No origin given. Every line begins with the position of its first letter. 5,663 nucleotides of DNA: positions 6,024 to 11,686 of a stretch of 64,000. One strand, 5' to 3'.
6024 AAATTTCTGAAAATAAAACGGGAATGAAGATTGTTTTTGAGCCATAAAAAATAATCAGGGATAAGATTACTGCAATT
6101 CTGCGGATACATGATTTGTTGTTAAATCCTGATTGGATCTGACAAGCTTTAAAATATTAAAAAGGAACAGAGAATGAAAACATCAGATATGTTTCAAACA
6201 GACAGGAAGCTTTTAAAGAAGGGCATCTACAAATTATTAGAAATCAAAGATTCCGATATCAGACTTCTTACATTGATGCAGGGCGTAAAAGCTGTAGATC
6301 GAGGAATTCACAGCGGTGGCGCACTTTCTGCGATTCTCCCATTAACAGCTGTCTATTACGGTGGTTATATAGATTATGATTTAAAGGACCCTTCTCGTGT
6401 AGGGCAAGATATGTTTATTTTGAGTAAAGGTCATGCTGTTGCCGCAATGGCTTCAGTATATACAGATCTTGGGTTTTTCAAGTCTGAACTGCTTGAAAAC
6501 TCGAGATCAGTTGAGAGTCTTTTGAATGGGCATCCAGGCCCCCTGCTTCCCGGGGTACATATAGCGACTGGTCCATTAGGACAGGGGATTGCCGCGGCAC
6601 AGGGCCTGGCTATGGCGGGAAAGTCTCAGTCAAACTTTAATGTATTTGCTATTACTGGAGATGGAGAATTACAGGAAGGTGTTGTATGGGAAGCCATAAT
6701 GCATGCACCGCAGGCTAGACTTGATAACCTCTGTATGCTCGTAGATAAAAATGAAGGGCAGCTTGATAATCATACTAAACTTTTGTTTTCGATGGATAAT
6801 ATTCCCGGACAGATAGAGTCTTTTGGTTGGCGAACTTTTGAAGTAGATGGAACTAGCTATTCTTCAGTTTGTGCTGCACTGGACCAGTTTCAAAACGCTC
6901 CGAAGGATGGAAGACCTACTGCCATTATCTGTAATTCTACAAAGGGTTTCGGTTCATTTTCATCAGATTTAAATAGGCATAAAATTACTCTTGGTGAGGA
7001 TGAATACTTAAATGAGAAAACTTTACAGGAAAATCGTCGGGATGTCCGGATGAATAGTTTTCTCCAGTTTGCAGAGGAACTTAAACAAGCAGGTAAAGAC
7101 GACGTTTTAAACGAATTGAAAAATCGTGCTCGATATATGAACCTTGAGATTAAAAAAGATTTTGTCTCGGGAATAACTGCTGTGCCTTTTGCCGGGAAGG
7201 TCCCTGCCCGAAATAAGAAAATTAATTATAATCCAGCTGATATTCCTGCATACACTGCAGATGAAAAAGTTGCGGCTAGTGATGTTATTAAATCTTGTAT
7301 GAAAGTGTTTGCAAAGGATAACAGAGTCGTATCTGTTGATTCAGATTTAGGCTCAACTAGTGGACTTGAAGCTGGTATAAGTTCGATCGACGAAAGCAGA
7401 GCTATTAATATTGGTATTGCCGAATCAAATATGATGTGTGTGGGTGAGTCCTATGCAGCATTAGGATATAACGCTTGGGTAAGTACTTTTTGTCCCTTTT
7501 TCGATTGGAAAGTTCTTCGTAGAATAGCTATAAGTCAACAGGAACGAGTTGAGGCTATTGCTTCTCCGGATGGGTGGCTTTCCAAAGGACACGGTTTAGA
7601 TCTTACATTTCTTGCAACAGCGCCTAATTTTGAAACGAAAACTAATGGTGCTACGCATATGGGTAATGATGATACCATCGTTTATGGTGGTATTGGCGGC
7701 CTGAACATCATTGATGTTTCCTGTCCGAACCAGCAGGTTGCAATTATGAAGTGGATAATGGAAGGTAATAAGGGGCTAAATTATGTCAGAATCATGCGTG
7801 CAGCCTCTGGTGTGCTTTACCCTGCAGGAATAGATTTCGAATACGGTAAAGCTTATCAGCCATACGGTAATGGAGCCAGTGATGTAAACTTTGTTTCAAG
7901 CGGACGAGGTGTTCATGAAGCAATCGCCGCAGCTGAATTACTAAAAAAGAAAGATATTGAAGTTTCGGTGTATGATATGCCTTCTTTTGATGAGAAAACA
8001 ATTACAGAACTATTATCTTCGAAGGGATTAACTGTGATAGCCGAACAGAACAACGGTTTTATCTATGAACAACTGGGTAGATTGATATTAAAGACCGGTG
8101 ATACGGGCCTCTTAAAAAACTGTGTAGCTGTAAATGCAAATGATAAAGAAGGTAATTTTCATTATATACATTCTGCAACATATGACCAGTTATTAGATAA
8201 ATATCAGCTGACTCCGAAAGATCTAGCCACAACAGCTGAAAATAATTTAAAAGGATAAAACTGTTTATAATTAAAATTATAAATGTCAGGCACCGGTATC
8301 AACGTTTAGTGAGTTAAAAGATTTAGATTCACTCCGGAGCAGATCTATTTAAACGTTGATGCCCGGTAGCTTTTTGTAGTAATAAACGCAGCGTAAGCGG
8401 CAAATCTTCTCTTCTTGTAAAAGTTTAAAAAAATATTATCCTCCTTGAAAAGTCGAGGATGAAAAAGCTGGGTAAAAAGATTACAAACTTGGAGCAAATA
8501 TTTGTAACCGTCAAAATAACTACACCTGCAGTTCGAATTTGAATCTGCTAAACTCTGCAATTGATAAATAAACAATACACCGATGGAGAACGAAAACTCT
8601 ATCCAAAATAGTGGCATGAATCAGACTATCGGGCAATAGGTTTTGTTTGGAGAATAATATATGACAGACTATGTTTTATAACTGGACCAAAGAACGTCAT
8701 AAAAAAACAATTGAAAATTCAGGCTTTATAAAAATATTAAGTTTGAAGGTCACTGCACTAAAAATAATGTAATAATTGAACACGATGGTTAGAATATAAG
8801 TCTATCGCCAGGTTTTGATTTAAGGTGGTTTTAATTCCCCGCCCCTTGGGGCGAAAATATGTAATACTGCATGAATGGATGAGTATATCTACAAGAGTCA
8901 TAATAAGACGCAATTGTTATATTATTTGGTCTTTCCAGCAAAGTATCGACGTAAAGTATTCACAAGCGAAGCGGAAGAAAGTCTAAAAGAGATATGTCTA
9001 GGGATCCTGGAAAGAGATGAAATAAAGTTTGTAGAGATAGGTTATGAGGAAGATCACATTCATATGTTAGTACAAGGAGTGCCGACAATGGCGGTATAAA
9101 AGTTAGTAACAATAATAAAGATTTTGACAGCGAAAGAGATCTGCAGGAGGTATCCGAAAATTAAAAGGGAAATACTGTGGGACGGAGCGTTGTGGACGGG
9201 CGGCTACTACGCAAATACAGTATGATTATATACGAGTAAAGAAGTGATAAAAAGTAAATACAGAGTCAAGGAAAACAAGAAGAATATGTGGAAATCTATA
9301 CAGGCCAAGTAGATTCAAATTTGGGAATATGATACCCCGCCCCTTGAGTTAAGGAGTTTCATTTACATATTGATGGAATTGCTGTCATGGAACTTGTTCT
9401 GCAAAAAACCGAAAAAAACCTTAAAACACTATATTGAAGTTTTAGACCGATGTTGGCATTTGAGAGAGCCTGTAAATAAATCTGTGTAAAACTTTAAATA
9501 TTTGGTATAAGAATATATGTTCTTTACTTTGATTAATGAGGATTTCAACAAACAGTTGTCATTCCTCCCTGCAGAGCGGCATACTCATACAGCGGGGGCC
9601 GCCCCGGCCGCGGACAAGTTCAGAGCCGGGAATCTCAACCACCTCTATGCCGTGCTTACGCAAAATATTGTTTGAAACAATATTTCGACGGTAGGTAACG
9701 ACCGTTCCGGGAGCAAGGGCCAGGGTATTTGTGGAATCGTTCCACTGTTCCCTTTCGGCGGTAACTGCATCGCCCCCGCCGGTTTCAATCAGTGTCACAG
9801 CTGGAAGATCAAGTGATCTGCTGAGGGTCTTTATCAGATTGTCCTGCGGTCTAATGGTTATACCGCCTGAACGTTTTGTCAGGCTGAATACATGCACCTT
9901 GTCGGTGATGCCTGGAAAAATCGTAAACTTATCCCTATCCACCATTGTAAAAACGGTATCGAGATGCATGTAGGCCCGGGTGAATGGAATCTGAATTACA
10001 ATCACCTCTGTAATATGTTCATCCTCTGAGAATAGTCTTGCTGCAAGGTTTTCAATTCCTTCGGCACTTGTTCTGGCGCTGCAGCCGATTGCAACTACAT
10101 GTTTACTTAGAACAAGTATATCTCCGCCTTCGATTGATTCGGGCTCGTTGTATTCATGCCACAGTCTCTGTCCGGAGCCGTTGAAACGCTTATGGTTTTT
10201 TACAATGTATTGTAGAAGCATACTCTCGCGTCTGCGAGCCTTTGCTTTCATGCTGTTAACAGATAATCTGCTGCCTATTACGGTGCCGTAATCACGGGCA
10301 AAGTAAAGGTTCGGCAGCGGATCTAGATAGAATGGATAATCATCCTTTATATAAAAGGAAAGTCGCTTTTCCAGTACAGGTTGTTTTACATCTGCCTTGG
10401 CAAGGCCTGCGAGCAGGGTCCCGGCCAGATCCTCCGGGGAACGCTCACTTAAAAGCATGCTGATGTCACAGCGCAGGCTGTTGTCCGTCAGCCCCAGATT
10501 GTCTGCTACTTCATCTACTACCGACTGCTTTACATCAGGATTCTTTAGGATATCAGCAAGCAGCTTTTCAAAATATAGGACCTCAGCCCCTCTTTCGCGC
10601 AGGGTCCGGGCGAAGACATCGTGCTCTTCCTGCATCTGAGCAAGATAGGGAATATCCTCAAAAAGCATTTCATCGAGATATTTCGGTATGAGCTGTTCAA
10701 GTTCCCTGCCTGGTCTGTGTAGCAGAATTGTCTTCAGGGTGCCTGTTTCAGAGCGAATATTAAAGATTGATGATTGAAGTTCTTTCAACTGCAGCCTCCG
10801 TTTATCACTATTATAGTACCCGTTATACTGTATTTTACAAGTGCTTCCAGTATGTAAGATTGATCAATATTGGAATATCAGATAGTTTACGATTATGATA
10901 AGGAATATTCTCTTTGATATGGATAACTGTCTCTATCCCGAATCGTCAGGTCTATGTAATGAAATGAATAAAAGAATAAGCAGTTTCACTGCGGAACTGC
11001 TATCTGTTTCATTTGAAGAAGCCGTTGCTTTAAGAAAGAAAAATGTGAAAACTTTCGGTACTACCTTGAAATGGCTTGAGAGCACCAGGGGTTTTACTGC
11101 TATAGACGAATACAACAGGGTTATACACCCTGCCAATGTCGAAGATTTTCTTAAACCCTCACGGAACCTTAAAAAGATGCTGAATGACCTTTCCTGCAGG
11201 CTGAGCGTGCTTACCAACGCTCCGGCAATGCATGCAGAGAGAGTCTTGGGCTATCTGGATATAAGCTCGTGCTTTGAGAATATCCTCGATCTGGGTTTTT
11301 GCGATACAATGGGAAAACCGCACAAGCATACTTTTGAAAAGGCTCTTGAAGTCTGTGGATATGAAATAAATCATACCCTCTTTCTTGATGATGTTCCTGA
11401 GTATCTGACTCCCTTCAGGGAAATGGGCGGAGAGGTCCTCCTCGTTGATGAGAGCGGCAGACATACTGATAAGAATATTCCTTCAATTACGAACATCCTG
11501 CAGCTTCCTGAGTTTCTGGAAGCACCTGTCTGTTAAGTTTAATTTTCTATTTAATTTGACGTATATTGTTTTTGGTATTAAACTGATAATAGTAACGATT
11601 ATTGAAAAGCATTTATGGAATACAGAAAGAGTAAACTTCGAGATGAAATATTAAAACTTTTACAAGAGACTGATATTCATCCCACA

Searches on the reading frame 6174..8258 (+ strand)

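Call 33: search_protein_families(library=pfam, proteins=[window:6174-8258:+], max_evalue=0.00001)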
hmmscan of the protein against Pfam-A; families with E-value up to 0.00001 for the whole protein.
window:6174-8258:+ (694 aa): 3 families
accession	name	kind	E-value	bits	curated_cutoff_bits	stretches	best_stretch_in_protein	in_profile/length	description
PF00456.26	Transketolase_N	-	1.9e-35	122.9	22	1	29-282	9-272/334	Transketolase, thiamine diphosphate binding domain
PF02780.25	Transketolase_C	-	1.5e-09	38.2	25.9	1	569-627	10-71/124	Transketolase, C-terminal domain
PF02779.29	Transket_pyr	-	1.6e-08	34.9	27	1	377-540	15-167/174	Transketolase, pyrimidine binding domain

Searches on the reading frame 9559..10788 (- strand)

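Call 33: search_protein_families(library=pfam, proteins=[window:9559-10788:-], max_evalue=0.00001)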
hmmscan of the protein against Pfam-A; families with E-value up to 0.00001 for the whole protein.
window:9559-10788:- (409 aa): 2 families
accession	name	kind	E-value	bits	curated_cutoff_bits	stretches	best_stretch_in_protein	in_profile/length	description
PF02274.22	ADI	-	9.9e-117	390.6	22.8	1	39-407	1-377/377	Arginine deiminase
PF19420.4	DDAH_eukar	-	6.2e-12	45.8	23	1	159-297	58-199/291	N,N dimethylarginine dimethylhydrolase, eukaryotic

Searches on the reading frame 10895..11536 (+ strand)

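Call 33: search_protein_families(library=pfam, proteins=[window:10895-11536:+], max_evalue=0.00001)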
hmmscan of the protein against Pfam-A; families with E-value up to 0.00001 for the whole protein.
window:10895-11536:+ (213 aa): 2 families
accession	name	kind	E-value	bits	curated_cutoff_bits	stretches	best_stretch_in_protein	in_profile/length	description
PF00702.32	Hydrolase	-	3.3e-11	44.4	26.4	1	2-167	1-180/191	haloacid dehalogenase-like hydrolase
PF13419.12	HAD_2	-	1.3e-08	35.7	23.8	1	5-167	1-161/178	Haloacid dehalogenase-like hydrolase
